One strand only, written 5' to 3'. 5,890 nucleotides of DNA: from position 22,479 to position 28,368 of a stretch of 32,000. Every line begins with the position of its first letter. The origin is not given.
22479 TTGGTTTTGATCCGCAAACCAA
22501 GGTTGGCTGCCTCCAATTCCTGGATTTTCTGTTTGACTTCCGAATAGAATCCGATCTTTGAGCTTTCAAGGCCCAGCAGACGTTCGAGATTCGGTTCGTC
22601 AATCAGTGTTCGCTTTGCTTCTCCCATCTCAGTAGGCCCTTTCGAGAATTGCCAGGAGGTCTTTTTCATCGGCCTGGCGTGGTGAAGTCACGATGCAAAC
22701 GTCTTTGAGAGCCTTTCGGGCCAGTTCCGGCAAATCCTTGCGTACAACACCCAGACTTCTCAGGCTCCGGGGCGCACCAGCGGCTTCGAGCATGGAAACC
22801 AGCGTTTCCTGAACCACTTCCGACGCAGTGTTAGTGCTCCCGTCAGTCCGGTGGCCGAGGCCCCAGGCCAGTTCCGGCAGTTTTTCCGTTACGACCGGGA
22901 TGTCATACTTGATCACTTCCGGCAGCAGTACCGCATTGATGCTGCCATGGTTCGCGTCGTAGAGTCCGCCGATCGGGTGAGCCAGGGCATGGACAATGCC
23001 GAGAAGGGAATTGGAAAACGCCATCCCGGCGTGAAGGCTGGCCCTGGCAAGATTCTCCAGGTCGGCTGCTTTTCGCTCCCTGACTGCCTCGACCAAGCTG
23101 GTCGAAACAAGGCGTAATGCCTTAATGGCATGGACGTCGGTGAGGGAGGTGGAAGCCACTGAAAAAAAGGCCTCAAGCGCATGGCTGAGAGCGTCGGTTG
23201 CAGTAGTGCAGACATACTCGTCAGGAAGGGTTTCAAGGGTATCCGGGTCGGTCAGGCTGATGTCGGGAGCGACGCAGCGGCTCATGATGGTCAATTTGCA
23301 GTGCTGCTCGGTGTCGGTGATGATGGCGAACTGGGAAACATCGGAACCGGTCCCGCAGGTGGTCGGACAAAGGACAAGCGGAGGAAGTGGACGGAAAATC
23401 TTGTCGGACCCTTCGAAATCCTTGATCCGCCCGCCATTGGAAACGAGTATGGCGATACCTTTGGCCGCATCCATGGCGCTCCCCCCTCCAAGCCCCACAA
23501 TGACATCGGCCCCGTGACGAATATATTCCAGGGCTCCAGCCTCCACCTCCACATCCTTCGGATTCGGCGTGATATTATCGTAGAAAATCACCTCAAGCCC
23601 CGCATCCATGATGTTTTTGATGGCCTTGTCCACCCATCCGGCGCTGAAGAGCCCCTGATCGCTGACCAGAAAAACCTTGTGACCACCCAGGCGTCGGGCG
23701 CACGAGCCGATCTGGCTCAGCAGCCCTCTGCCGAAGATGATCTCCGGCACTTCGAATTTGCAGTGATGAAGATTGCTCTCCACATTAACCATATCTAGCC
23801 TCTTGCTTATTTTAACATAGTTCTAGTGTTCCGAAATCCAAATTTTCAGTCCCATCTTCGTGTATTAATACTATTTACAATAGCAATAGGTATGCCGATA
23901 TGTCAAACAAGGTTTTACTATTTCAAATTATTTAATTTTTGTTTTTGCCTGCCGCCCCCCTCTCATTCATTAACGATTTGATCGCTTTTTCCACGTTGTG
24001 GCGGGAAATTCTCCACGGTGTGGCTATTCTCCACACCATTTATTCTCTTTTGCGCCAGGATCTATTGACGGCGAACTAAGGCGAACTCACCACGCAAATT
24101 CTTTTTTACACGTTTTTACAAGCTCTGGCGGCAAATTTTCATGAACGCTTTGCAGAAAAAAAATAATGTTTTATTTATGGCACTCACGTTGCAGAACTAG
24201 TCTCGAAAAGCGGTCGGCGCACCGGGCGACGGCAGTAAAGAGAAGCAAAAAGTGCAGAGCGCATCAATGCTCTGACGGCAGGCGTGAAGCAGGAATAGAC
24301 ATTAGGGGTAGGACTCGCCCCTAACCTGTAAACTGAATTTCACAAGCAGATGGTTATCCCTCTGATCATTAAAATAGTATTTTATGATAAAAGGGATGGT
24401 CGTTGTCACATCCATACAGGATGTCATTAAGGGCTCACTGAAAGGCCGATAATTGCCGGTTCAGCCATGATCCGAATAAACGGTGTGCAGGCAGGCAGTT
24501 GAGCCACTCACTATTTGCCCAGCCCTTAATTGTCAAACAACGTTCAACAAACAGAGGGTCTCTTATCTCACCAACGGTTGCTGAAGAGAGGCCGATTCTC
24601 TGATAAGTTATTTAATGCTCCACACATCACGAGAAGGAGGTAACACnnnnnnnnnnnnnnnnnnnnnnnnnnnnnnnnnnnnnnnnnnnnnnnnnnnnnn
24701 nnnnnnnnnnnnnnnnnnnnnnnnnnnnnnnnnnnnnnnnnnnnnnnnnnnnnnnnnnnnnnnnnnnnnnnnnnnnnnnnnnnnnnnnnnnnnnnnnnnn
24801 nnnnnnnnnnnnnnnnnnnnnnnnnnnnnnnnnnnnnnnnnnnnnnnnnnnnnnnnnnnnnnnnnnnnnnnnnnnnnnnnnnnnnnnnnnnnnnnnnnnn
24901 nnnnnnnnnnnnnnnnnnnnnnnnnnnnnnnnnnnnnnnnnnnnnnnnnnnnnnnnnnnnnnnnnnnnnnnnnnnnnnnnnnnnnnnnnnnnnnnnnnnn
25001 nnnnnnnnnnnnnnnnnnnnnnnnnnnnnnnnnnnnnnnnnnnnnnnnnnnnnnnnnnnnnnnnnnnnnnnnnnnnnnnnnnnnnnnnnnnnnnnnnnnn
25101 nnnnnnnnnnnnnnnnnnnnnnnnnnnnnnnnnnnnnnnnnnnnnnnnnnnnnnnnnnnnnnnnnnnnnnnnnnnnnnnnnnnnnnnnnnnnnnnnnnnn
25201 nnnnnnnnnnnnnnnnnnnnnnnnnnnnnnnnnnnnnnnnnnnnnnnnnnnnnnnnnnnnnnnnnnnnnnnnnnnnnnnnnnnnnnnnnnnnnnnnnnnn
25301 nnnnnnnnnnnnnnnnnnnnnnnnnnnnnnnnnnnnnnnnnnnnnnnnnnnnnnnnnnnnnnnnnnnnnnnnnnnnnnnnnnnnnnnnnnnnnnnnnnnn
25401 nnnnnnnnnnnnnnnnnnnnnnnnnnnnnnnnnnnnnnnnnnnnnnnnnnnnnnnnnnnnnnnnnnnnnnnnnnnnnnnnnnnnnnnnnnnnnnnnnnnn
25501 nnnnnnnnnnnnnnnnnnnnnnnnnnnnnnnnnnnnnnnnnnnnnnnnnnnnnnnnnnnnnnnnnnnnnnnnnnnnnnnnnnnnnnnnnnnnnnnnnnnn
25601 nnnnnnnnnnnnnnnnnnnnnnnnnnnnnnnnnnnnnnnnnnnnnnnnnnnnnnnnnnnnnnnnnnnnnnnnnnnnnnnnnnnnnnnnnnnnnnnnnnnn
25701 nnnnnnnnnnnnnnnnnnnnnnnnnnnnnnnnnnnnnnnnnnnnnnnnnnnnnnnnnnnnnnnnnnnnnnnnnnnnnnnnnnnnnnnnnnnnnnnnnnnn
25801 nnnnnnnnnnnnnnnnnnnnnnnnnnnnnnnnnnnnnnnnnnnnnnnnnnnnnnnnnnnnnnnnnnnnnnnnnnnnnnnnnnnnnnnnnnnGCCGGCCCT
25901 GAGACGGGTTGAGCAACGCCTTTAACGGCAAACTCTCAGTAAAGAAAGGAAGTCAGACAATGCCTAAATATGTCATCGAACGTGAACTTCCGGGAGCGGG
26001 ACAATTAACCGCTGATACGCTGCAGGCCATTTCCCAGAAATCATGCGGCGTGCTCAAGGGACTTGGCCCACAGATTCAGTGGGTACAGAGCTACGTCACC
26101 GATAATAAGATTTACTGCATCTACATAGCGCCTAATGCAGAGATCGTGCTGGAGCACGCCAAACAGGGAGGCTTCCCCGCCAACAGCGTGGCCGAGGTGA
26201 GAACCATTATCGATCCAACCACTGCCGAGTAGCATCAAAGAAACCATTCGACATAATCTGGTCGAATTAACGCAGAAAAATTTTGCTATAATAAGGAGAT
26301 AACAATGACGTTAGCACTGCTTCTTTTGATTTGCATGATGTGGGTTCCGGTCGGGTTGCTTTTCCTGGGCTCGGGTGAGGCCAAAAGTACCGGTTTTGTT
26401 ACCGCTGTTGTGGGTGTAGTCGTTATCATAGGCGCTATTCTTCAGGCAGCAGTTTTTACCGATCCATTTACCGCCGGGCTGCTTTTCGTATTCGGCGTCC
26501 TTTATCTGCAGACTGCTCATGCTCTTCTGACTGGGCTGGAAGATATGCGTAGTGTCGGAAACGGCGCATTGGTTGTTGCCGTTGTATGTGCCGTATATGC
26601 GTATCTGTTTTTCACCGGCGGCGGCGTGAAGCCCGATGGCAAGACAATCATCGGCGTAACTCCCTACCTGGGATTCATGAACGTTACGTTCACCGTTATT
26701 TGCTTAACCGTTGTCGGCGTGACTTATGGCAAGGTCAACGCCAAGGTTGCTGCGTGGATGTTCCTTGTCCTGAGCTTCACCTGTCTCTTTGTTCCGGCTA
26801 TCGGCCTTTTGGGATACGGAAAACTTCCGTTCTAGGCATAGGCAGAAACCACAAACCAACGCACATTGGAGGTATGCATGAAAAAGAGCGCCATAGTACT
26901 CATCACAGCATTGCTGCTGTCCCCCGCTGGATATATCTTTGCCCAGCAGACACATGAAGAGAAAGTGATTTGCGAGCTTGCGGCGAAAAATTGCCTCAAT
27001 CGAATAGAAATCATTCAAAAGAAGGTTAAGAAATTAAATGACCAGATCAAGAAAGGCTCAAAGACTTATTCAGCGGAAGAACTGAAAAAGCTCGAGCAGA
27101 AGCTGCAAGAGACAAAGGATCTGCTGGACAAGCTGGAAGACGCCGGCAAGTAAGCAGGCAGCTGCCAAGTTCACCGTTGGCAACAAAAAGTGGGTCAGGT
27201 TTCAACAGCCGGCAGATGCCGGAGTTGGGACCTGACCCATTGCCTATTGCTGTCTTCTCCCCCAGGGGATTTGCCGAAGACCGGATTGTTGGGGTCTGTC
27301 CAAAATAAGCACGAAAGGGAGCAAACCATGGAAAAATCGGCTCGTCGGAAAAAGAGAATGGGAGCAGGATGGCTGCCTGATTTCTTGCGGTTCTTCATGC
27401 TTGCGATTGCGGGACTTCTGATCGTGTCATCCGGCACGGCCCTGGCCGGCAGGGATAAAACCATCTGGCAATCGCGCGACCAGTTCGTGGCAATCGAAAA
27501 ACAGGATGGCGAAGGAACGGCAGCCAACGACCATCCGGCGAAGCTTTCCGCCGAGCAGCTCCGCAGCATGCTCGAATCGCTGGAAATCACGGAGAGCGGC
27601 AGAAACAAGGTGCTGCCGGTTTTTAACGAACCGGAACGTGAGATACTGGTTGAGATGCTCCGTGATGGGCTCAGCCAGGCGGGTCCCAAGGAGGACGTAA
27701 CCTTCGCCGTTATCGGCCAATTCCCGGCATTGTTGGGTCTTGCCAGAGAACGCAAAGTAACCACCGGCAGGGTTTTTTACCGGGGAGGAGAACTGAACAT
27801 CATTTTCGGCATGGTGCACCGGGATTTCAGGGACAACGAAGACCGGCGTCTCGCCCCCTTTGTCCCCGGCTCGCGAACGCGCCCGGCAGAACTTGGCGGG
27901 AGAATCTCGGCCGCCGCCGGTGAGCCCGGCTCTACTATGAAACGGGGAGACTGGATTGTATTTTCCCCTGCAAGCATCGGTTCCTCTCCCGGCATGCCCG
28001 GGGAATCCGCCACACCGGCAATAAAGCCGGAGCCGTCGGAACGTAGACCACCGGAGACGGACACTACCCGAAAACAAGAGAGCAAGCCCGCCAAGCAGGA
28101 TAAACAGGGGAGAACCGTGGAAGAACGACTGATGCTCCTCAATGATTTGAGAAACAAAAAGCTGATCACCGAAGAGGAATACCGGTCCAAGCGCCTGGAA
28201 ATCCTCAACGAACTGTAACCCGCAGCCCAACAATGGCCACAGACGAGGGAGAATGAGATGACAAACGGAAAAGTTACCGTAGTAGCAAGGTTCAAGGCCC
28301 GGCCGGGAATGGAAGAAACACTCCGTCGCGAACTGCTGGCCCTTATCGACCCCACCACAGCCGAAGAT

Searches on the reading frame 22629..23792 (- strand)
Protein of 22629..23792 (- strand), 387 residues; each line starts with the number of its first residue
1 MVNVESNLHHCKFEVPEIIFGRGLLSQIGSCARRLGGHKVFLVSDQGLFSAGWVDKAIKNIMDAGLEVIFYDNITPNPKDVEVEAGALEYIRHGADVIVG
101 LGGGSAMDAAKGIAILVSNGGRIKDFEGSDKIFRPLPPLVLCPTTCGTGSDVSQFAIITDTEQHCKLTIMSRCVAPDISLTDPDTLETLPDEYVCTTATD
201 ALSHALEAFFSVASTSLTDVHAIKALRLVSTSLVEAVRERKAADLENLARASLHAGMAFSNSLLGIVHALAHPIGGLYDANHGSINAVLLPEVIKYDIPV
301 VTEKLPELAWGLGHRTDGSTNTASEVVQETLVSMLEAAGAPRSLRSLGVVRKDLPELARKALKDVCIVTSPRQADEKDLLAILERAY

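Call 6: search_protein_families(library=pfam, proteins=[window:22629-23792:-])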
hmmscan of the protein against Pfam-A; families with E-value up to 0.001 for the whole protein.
window:22629-23792:- (387 aa): 3 families
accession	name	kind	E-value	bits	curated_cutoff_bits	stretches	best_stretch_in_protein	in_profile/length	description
PF00465.25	Fe-ADH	-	1.7e-49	168.1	31.3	1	17-183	3-168/168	Iron-containing alcohol dehydrogenase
PF25137.1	ADH_Fe_C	-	2.3e-46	158.4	27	1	196-387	3-194/194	Fe-containing alcohol dehydrogenase family, C-terminal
PF13685.12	Fe-ADH_2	-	1.1e-07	32.4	28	1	20-115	2-95/149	Iron-containing alcohol dehydrogenase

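Call 7: search_protein_families(library=ncbifam, proteins=[window:22629-23792:-], max_evalue=0.00001)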
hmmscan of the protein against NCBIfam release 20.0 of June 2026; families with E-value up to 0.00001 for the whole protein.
window:22629-23792:- (387 aa): 15 families
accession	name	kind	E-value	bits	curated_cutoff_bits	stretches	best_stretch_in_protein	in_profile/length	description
NF041833.1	Fe_ADH_ErcA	equivalog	2.4e-126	421.9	550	1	12-386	5-381/382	alcohol dehydrogenase-like regulatory protein ErcA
TIGR02638.1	lactal_redase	equivalog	7.3e-83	278.5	523.15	1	19-380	11-376/379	lactaldehyde reductase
NF007911.0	PRK10624.1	equivalog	3.3e-81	273.2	537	1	20-386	13-381/382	lactaldehyde reductase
NF007363.0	PRK09860.1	equivalog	8.3e-76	255.6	581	1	21-385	15-381/383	L-threonine dehydrogenase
NF053866.1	CholDhdGbsBBac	equivalog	1.1e-70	238.3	550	1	3-387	2-391/392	choline dehydrogenase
NF058672.1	4HyButDHCUPNE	equivalog_domain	1.5e-68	231.8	500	1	17-386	9-377/378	4-hydroxybutyrate dehydrogenase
NF050025.1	SulfAcetaldRedSarD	equivalog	1e-64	218.8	700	1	13-387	6-385/385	sulfoacetaldehyde reductase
NF010378.0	PRK13805.1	equivalog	3.2e-64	217.2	951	1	14-387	460-864/872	bifunctional acetaldehyde-CoA/alcohol dehydrogenase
NF011998.0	PRK15454.1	equivalog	1.6e-50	172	556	1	12-381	23-389/395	ethanolamine utilization ethanol dehydrogenase EutG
TIGR04266.1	NDMA_methanol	equivalog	3.6e-45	154.5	625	1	15-354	16-358/420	NDMA-dependent methanol dehydrogenase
TIGR03405.1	Phn_Fe-ADH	equivalog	1.6e-43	148.9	423.7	1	20-361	9-343/355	iron-containing alcohol dehydrogenase PsrA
NF041822.1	daptide_DH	equivalog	5.8e-20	71.5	300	1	39-238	2-205/363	daptide-type RiPP biosynthesis dehydogenase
NF011717.0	PRK15138.1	equivalog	4.2e-15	55.7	645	1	18-361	12-360/387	alcohol dehydrogenase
NF006941.0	PRK09423.1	subfamily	3.5e-11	42.6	336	1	19-219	12-190/367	glycerol dehydrogenase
NF053832.1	GlycoaldRedHalo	equivalog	3.7e-08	32.9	550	1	15-244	7-217/363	glycolaldehyde reductase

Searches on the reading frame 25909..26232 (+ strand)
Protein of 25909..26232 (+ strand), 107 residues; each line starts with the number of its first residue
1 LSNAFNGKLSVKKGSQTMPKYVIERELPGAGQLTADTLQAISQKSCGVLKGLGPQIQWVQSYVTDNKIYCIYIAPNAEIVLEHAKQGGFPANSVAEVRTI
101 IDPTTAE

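Call 7: search_protein_families(library=ncbifam, proteins=[window:25909-26232:+], max_evalue=0.00001)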
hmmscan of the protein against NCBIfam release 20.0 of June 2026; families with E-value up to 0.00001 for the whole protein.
window:25909-26232:+ (107 aa): 0 families

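Call 75: search_protein_families(library=pfam, proteins=[window:25909-26232:+], max_evalue=0.01)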
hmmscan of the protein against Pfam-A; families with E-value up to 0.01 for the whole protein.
window:25909-26232:+ (107 aa): 1 family
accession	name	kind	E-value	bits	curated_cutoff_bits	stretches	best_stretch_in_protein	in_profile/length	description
PF14026.12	SCO4226-like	-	1e-27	96.5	28.5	1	21-97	1-76/76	Nickel responsive protein SCO4226-like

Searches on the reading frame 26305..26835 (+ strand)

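Call 7: search_protein_families(library=ncbifam, proteins=[window:26305-26835:+], max_evalue=0.00001)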
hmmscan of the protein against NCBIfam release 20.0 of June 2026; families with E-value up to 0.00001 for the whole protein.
window:26305-26835:+ (176 aa): 0 families

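Call 75: search_protein_families(library=pfam, proteins=[window:26305-26835:+], max_evalue=0.01)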
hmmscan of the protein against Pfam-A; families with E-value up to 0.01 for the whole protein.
window:26305-26835:+ (176 aa): 2 families
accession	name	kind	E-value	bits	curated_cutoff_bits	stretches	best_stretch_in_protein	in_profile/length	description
PF02293.20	AmiS_UreI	-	2.6e-07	31.3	25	1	2-169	2-163/166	AmiS/UreI family transporter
PF19053.6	EccD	-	0.0013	18.2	30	1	6-166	5-157/339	EccD-like transmembrane domain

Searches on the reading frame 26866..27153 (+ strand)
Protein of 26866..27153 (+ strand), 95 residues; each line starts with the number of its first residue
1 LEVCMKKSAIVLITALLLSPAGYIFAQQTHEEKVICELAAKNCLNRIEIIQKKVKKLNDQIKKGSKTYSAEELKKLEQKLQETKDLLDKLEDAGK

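Call 75: search_protein_families(library=pfam, proteins=[window:26866-27153:+], max_evalue=0.01)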
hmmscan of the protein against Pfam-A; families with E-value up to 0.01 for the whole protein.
window:26866-27153:+ (95 aa): 2 families
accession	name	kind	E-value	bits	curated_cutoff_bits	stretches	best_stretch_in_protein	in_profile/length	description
PF22215.1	MLKL_N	-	0.00079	19.4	27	1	23-90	10-75/142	Mixed lineage kinase domain-like N-terminal domain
PF07515.17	TraI_2_C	-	0.0098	16.4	27.3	1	13-67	33-85/126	Putative conjugal transfer nickase/helicase TraI C-term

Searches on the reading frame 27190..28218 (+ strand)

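Call 7: search_protein_families(library=ncbifam, proteins=[window:27190-28218:+], max_evalue=0.00001)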
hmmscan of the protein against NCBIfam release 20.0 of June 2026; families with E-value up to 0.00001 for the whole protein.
window:27190-28218:+ (342 aa): 0 families

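Call 75: search_protein_families(library=pfam, proteins=[window:27190-28218:+], max_evalue=0.01)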
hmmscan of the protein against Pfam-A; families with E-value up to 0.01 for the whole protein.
window:27190-28218:+ (342 aa): 1 family
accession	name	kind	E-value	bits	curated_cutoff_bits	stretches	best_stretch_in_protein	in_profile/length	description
PF09851.14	SHOCT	-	0.01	16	27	0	313-335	2-24/28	Short C-terminal domain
